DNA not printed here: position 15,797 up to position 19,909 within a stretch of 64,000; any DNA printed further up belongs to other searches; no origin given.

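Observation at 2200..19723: Surface-glycosylation island: PQQ-propeller/PKD protein, giant AglB and BNR-propeller protein, all C-terminally TM-anchored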

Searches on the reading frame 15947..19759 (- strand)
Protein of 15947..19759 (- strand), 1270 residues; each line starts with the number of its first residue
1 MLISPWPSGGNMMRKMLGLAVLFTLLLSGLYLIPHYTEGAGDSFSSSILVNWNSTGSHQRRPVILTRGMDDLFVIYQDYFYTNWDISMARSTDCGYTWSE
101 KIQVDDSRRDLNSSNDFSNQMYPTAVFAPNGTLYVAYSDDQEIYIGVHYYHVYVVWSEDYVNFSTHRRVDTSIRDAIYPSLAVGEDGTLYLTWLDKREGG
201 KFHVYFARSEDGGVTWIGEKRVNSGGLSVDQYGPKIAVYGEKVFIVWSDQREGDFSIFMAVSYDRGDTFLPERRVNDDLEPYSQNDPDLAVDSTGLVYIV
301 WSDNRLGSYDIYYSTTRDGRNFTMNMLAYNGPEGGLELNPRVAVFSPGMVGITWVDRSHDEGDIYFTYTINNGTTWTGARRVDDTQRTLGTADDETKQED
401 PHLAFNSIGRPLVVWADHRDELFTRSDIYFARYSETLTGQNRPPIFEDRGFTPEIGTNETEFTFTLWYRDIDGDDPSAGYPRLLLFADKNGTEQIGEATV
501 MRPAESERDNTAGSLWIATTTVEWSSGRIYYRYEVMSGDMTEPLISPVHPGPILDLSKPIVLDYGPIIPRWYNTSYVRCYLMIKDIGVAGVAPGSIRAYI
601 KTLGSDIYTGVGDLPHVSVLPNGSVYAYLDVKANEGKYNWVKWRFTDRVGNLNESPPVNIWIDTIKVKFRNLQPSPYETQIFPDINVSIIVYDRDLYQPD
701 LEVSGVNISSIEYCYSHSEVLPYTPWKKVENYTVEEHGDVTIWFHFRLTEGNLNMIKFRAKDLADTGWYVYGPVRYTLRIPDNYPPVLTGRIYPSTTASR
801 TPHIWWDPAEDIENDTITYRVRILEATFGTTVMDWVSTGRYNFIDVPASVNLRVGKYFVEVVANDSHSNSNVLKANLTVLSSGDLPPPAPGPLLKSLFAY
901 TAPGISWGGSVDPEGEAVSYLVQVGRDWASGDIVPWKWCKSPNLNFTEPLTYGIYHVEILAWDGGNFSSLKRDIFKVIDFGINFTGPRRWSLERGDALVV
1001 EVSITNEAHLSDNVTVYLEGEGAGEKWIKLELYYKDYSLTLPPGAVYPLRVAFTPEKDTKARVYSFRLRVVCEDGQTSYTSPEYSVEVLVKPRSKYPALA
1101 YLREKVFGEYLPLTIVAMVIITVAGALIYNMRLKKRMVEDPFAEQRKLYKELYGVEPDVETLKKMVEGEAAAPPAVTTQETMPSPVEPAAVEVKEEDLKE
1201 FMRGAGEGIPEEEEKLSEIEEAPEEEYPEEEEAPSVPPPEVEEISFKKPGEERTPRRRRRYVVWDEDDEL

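Call 4: search_protein_families(library=pfam, proteins=[window:15947-19759:-], max_evalue=0.01)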
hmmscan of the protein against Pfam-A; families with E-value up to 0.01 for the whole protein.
window:15947-19759:- (1270 aa): 1 family
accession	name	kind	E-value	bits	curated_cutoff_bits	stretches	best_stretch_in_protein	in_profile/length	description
PF13088.12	BNR_2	-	1.2e-08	35.1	31.4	1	85-285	17-207/277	BNR repeat-like domain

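Call 30: search_protein_families(library=ncbifam, proteins=[window:15947-19759:-], max_evalue=0.01)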
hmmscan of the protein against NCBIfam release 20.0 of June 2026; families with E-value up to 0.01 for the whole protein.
window:15947-19759:- (1270 aa): 2 families
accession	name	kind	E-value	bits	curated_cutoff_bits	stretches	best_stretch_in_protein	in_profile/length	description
NF053835.1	PDIAV_lipo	equivalog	8.5e-10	38.6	90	1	283-389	39-145/458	PDIAV motif-containing lipoprotein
TIGR04275.1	beta_prop_Msarc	repeat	0.001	18.8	85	0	237-259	15-35/40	beta-propeller repeat protein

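Call 38: search_solved_structures(query=window:15947-19759:-, max_evalue=1)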
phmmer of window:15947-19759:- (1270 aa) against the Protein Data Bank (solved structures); distinct sequences matched with E-value up to 1: 0.

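Call 40: find_homologous_proteins(query=window:15947-19759:-, max_evalue=0.00001)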
Query window:15947-19759:- (1270 aa): 90 proteins with E <= 0.00001 among 8000 candidates.
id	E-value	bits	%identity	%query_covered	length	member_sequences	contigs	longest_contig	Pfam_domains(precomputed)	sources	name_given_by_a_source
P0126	0.0e+0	2927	99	99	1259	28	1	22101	PF13088.13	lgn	-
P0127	0.0e+0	2553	85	99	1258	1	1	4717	PF13088.13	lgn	-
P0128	0.0e+0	2005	67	99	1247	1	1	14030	PF13088.13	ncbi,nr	ncbi:MAG: exo-alpha-sialidase [Thermoplasmata archaeon]|nr:exo-alpha-sialidase [Thermoplasmata archa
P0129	1.0e-150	522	31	91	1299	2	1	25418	PF13088.13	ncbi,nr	ncbi:MAG: hypothetical protein JXA22_10990 [Candidatus Thermoplasmatota archaeon]|nr:hypothetical pr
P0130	6.6e-104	367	32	31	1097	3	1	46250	PF15892.12,PF02012.27,PF13088.13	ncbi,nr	ncbi:MAG: exo-alpha-sialidase [Chloroflexi bacterium]|nr:exo-alpha-sialidase [Chloroflexota bacteriu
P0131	9.4e-98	346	26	85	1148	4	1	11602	-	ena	-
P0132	4.2e-97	344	31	31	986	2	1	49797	PF07494.18,PF24316.2,PF06739.18,PF02012.27,PF13088.13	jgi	-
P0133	2.6e-85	305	26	32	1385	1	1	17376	PF24316.2,PF13088.13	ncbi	ncbi:hypothetical protein, partial [[Eubacterium] cellulosolvens]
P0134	5.3e-83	298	26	71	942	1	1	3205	PF15892.12,PF13088.13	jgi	jgi:hypothetical protein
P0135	1.2e-73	267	26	90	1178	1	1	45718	-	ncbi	ncbi:MAG: hypothetical protein ACMUIE_06985 [Thermoplasmatota archaeon]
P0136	6.1e-68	248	35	22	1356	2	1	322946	PF13205.13,PF13088.13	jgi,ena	-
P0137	7.1e-59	218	27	42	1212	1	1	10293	PF00041.28,PF13088.13,PF16656.12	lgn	-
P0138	9.9e-59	217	26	30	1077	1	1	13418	PF24316.2,PF21471.4,PF02012.27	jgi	jgi:hypothetical protein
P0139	3.1e-58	216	27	39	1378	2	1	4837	PF24316.2,PF21471.4,PF02012.27,PF13088.13,PF19077.7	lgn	-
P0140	5.2e-58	215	26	32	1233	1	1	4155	PF01833.31,PF24316.2,PF21471.4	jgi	-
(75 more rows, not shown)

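Call 59: predict_structure(alignment_id=A3)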
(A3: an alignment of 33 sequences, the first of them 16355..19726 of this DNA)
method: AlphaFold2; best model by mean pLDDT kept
length: 1124 residues; sequences in the alignment: 33
mean_pLDDT: 83.9   pTM: 0.46
mean pLDDT of the five models: 83.9, 83.2, 82.7, 82.6, 82.0
residues with pLDDT >= 90: 473; 70-90: 498; 50-70: 107; < 50: 46
segments of 3 or more residues with pLDDT < 50: 1-3, 21-30, 98-104, 377-382, 594-600, 1085-1089, 1091-1093
pLDDT, mean of each block of 10 residues (from residue 1): 62 70 37 80 72 91 89 89 86 65 67 95 94 81 93 91 94 96 93 97 92 87 96 96 93 95 86 94 95 91 93 88 80 94 83 90 86 60 72 92 86 81 73 82 90 90 86 91 92 80 91 89 82 85 89 73 73 86 85 50 77 85 75 88 84 82 83 87 73 83 88 90 83 84 90 82 81 80 92 90 86 91 92 91 95 89 93 89 66 88 91 87 89 87 89 91 80 90 88 83 83 81 64 86 87 90 77 89 51 51 72 81 63
secondary structure, 60 per line:
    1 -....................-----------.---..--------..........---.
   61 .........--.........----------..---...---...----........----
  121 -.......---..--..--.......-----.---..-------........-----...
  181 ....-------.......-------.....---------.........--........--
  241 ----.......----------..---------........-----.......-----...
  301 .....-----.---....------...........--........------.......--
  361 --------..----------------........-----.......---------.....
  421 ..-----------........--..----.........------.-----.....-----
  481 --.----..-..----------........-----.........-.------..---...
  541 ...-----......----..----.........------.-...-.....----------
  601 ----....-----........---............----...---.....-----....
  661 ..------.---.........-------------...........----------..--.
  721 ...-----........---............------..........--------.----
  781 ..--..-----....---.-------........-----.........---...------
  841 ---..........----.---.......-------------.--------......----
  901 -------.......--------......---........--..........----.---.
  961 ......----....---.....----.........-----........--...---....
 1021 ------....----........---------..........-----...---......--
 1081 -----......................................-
elements in order (helices of 4 or more, strands of 3 or more residues): H2-21 E47-56 E60-69 E72-80 E109-116 E122-128 E140-146 E165-172 E178-184 E192-198 E206-210 E220-228 E231-238 E245-251 E273-280 E286-292 E298-305 E315-318 E325-335 E338-345 E352-358 E387-394 E400-406 E416-422 E434-441 E450-458 E471-475 E503-510 E516-524 E538-543 E549-554 E565-573 E586-590 E605-608 E614-621 E625-636 E641-643 E647-651 E657-662 E673-681 E695-705 E720-723 E729-736 E740-751 E758-767 E792-795 E807-814 E820-828 E832-834 E844-853 E862-868 E891-896 E908-914 E923-928 E932-939 E942-951 E960-966 E971-974 E978-982 E987-995 E1001-1008 E1017-1020 E1027-1030 E1035-1042 E1052-1061 E1067-1069 E1073-1078 H1086-1123

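Call 61: fold_search(model_id=the predicted structure, library=pdb)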
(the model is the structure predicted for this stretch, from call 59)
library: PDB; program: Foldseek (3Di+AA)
matches with E <= 10: 1882; with E <= 0.001: 534
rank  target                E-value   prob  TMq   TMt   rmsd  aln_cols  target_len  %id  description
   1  4pbx                  1.8e-17  1.00  0.10  0.16  43.0       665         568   13  Crystal structure of the six N-terminal domains of human receptor protein tyrosine phosphatase sigma (released 2014-11-12)
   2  9ozi_A                3.3e-17  1.00  0.10  0.07  54.0      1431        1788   11  Cryo-EM structure of chicken ROS1 in apo-state. This is the complete map and model. (released 2026-02-25)
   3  5a42                  1.1e-16  1.00  0.11  0.08  47.4      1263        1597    9  Cryo-EM single particle 3D reconstruction of the native conformation of E. coli alpha-2-macroglobulin (ECAM) (released 2015-07-29)
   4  4u48                  4.2e-16  1.00  0.10  0.08  45.8      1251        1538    9  Crystal structure of Salmonella alpha-2-macroglobulin (released 2014-09-17)
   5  1eut                  2.5e-15  1.00  0.22  0.39  21.4       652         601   12  SIALIDASE, LARGE 68KD FORM, COMPLEXED WITH GALACTOSE (released 1997-01-11)
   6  9flp_A                3.7e-15  1.00  0.10  0.11  90.7      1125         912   11  CryoEM structure of the neck (1403-2314) in the grappling hook protein A (GhpA) in the bacterium Aureispira sp. CCB-QB (released 2024-10-16)
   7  9ba4_A                6.2e-15  1.00  0.12  0.13  39.7      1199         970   10  Full-length cross-linked Contactin 2 (CNTN2) (released 2024-07-17)
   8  4yfd_A                6.5e-15  1.00  0.11  0.19  29.5       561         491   13  Crystal structure PTP delta Ig1-Fn2 in complex with IL-1RAcP (released 2015-05-06)
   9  4yh7_A                8.7e-15  1.00  0.11  0.18  44.5       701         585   13  Crystal structure of PTPdelta ectodomain in complex with IL1RAPL1 (released 2015-05-06)
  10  7q62_B                8.7e-15  1.00  0.11  0.14  47.6       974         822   10  Structure of TEV cleaved A2ML1 dimer (A2ML1-TT dimer) (released 2022-04-20)
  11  9u60_E                9.1e-15  1.00  0.13  0.10  46.1       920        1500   10  C3 convertases zymogen C4b2 in loading state (released 2026-01-14)
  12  2ber                  1.2e-14  1.00  0.22  0.38  20.5       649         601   13  Y370G Active Site Mutant of the Sialidase from Micromonospora viridifaciens in complex with beta-Neu5Ac (sialic acid). (released 2005-04-04)
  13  8q6t_I                1.2e-14  1.00  0.11  0.11  76.0      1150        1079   12  Helical reconstruction of the relaxed thick filament from FIB milled left ventricular mouse myofibrils (released 2023-11-01)
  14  1wcq_C                1.3e-14  1.00  0.22  0.39  21.3       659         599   12  Mutagenesis of the Nucleophilic Tyrosine in a Bacterial Sialidase to Phenylalanine. (released 2005-10-12)
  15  4rtd                  1.5e-14  1.00  0.08  0.08  38.9       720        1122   12  Escherichia coli alpha-2-macroglobulin activated by porcine elastase (released 2015-07-15)
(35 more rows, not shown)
